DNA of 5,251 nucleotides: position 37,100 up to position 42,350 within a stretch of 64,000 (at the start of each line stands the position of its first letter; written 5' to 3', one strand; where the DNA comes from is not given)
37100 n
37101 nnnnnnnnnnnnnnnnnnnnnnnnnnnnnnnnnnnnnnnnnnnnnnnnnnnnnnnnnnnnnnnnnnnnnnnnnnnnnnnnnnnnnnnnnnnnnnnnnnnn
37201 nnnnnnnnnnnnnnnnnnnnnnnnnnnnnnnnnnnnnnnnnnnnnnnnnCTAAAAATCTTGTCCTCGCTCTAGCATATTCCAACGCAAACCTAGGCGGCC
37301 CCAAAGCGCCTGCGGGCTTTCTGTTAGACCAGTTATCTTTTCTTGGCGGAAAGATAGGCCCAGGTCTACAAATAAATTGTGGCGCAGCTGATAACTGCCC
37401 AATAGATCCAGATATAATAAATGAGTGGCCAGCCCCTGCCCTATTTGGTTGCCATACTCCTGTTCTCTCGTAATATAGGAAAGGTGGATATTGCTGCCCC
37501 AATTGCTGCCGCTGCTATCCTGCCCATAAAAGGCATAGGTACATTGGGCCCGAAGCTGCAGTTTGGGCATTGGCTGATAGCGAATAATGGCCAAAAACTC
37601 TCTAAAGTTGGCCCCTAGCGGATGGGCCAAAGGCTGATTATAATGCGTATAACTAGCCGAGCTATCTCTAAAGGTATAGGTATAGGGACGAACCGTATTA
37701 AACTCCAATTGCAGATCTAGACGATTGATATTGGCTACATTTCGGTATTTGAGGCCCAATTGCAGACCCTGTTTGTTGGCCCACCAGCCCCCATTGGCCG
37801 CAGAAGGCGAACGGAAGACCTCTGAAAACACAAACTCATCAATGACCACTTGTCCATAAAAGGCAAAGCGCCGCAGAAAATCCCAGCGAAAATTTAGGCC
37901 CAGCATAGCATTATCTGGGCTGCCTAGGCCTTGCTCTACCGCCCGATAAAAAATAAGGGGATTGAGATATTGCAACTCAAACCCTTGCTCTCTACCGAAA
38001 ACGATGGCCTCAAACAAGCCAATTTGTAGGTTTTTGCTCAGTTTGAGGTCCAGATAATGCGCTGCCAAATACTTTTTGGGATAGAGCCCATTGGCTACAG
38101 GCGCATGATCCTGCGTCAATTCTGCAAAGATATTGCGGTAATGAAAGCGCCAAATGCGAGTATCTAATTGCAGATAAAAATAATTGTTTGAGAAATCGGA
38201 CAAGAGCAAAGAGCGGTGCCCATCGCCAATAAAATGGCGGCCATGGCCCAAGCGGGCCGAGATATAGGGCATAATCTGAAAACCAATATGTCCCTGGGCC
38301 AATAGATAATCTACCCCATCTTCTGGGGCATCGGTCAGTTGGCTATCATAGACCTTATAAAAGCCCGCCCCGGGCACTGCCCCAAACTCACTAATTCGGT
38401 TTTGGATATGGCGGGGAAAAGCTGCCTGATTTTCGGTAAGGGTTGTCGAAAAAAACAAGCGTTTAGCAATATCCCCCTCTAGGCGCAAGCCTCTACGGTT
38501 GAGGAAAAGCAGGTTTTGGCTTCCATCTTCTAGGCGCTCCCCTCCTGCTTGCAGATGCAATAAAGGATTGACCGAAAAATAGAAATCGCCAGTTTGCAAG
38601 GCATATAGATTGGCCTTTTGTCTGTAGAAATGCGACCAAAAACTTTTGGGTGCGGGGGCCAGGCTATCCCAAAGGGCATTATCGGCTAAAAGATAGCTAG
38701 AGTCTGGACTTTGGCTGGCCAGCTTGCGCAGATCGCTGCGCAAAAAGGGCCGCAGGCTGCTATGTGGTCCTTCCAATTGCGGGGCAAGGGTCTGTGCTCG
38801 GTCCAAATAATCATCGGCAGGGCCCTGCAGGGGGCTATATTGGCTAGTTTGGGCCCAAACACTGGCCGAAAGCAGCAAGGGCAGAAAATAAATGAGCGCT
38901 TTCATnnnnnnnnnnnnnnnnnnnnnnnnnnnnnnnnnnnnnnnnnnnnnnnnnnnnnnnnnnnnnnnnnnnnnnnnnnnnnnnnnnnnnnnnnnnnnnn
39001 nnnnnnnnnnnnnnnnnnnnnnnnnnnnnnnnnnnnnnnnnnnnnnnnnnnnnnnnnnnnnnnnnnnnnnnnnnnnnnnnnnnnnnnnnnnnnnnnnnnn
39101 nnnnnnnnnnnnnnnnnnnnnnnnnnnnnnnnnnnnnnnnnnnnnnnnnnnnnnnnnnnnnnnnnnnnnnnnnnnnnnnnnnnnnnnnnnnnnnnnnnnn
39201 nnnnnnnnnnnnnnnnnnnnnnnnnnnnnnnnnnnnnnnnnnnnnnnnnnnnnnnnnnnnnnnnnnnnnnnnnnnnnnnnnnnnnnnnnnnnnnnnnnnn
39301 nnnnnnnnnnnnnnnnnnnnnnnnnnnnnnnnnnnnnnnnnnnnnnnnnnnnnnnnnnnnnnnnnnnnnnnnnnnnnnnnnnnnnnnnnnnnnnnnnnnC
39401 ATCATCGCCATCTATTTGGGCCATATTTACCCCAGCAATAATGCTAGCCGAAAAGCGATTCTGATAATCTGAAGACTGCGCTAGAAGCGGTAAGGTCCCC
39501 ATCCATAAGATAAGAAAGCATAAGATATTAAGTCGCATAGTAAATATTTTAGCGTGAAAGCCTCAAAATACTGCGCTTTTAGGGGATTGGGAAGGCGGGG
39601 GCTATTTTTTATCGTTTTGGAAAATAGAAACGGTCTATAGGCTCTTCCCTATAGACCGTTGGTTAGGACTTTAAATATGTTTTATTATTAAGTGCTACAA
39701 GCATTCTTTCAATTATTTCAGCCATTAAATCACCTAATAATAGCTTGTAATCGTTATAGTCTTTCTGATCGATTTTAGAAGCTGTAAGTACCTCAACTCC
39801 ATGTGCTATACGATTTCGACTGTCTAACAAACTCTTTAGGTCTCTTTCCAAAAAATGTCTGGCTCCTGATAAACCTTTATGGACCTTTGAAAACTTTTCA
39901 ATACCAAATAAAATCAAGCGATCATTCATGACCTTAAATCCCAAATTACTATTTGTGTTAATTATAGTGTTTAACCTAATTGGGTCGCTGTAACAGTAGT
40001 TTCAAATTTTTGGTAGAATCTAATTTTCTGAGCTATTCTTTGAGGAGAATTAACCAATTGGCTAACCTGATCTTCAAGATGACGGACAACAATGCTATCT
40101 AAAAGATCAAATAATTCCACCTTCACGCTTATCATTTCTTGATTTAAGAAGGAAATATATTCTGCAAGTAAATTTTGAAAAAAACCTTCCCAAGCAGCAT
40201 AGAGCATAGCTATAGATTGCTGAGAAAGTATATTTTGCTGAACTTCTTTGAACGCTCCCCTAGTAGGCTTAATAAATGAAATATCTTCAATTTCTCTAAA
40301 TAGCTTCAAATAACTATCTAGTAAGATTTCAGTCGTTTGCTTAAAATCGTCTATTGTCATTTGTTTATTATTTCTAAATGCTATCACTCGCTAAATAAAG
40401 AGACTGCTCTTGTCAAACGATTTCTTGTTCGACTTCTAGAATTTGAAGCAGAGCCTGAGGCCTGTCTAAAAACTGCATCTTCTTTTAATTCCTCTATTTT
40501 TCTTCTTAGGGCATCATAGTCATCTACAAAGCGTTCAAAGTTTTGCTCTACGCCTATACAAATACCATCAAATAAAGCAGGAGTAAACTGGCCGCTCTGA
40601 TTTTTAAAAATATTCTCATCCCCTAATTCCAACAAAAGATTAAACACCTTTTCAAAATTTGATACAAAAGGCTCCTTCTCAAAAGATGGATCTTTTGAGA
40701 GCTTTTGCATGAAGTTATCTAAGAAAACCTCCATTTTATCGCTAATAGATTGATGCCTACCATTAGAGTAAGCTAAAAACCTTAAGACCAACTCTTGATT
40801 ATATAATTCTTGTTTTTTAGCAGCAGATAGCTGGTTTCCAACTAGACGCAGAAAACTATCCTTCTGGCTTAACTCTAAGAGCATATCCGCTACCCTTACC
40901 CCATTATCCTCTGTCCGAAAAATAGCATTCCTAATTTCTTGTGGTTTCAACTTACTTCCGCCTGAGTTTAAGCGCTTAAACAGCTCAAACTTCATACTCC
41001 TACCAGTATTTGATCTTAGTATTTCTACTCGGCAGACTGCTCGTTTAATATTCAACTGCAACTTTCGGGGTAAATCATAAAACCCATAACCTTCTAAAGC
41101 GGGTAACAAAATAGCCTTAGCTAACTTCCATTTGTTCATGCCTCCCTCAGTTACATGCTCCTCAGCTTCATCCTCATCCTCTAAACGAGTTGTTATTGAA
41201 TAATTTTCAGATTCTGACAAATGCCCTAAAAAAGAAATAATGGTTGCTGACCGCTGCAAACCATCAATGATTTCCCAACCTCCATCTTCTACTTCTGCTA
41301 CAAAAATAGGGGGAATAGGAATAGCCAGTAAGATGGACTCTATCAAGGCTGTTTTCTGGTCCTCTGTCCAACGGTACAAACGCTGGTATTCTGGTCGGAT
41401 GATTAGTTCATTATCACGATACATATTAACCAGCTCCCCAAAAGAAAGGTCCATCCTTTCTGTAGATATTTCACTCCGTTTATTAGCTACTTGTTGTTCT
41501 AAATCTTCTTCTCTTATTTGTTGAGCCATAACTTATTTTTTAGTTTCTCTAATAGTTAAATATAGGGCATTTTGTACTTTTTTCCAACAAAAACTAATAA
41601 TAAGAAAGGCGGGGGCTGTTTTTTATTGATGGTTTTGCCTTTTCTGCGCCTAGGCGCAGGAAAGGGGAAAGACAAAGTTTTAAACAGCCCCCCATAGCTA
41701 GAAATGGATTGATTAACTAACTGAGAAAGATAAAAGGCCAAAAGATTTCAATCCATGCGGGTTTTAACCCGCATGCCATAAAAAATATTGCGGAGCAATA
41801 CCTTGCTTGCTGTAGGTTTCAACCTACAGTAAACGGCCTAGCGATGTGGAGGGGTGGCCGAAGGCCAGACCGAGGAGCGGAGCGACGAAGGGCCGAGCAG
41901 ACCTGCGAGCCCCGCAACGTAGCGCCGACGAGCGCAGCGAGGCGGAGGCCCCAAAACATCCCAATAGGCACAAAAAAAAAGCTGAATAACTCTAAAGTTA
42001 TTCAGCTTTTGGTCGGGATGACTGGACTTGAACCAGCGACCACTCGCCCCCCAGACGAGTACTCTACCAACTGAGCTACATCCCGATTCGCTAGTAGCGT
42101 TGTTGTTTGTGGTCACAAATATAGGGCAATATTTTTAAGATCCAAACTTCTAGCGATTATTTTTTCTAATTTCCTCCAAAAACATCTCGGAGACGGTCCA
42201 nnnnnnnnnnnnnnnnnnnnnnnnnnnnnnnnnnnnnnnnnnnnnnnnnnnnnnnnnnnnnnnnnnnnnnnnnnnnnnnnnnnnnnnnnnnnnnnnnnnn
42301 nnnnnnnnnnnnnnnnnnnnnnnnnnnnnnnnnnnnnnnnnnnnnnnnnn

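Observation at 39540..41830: AT-rich island at the 3' side of tRNA-Pro encoding a DUF262 protein plus HEPN-motif small ORFs: a candidate uncharacterised defense module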

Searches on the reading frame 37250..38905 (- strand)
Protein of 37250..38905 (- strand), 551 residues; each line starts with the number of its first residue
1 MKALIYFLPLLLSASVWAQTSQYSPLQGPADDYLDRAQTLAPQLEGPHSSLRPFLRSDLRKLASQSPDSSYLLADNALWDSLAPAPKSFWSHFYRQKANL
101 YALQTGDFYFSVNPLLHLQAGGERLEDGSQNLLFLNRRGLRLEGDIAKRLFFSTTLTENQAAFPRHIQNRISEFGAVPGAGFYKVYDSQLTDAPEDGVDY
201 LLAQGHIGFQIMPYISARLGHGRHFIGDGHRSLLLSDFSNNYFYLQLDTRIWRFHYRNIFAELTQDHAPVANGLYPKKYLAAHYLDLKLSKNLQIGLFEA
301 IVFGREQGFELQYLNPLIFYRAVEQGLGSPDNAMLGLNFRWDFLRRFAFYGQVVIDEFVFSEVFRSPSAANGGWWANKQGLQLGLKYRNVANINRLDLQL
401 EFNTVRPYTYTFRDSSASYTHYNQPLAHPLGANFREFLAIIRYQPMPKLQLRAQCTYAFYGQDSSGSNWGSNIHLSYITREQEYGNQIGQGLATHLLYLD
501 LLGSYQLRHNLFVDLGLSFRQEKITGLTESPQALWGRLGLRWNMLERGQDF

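Call 48: find_related_loci(query=window:37250-38905:-, collection=metagenome_contigs, flank=10000)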
Query window:37250-38905:- (551 aa) in metagenome_contigs; peptide patterns used: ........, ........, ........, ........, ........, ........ (x = any residue, [..] = any of these).
91 stretches matched a pattern; 10 encode a relative of the query (tblastn E <= 1e-3); 10 distinct loci.
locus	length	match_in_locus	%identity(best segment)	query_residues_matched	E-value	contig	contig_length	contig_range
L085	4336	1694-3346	94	1-551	0e+0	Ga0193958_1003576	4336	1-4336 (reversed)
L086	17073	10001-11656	53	5-550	0e+0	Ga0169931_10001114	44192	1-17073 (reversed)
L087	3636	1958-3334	47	82-551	2e-138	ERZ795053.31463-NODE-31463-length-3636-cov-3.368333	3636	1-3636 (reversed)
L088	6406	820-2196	47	82-551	1e-134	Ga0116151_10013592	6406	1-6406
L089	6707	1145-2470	43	80-525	3e-110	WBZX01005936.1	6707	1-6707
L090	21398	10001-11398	42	87-551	1e-106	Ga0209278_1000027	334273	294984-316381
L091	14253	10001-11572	38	32-543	3e-104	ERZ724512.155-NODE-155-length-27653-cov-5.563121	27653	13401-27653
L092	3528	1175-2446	41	80-507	9e-104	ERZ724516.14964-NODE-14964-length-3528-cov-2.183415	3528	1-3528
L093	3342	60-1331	41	80-507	9e-104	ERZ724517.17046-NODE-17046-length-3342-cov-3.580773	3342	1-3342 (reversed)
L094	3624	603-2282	37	3-551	5e-103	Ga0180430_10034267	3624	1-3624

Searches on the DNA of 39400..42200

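Call 89: search_rna_families(source=window, start=39400, end=42200, threshold=evalue, max_evalue=0.1)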
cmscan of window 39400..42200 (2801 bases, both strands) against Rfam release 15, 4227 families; matches with E-value up to 0.1: 1.
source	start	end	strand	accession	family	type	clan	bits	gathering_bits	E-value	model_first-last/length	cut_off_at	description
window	42013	42085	-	RF00005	tRNA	Gene; tRNA;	CL00001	63.9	29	6.7e-13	1-71/71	no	tRNA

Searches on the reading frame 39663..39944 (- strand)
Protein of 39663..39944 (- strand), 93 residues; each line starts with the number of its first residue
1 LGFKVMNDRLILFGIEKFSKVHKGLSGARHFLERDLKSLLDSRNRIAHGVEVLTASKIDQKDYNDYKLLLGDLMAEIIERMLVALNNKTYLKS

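Call 4: search_protein_families(library=pfam, proteins=[window:39663-39944:-], max_evalue=10)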
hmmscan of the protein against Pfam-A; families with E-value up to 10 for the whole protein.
window:39663-39944:- (93 aa): 2 families
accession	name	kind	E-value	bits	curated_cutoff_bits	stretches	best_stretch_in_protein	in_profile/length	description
PF18735.6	HEPN_RiboL-PSP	-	2.7e-07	31.1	28.4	1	4-79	123-187/191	RiboL-PSP-HEPN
PF18737.6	HEPN_MAE_28990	-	4.3e-07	30.8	26.8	1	32-90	156-211/211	MAE_28990/MAE_18760-like HEPN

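Call 5: search_protein_families(library=padloc, proteins=[window:39663-39944:-], max_evalue=10)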
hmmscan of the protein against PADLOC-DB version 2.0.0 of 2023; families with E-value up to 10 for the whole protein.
window:39663-39944:- (93 aa): 2 families
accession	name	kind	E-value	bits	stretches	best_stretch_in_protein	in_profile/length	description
PDLC03820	RTasHEPN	-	0.00054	18.1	1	24-78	65-116/148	DRT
PDLC04028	PD-T4-2_B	-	0.0081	14.2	1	12-57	91-138/168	-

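Call 6: search_protein_families(library=ncbifam, proteins=[window:39663-39944:-], max_evalue=10)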
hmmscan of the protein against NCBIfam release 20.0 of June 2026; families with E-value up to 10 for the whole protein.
window:39663-39944:- (93 aa): 0 families

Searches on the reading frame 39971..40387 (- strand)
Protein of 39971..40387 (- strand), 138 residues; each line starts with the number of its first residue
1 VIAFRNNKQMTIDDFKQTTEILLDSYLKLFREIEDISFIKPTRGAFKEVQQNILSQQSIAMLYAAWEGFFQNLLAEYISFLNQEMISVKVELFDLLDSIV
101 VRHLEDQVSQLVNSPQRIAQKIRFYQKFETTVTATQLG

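Call 4: search_protein_families(library=pfam, proteins=[window:39971-40387:-], max_evalue=10)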
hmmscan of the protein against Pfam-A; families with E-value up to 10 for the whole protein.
window:39971-40387:- (138 aa): 2 families
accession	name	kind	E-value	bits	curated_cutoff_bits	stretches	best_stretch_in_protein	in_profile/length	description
PF18735.6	HEPN_RiboL-PSP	-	5.2e-08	33.5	28.4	1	26-122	3-93/191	RiboL-PSP-HEPN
PF18737.6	HEPN_MAE_28990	-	2e-06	28.6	26.8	1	47-133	30-113/211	MAE_28990/MAE_18760-like HEPN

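Call 5: search_protein_families(library=padloc, proteins=[window:39971-40387:-], max_evalue=10)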
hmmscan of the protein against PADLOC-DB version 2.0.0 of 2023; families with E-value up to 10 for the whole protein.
window:39971-40387:- (138 aa): 0 families

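Call 6: search_protein_families(library=ncbifam, proteins=[window:39971-40387:-], max_evalue=10)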
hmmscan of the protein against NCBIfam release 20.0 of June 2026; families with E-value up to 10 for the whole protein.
window:39971-40387:- (138 aa): 1 family
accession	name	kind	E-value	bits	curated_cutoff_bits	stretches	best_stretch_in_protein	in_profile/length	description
NF004470.0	PRK05802.1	equivalog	0.025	13.6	313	1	5-85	198-281/330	sulfide/dihydroorotate dehydrogenase-like FAD/NAD-binding protein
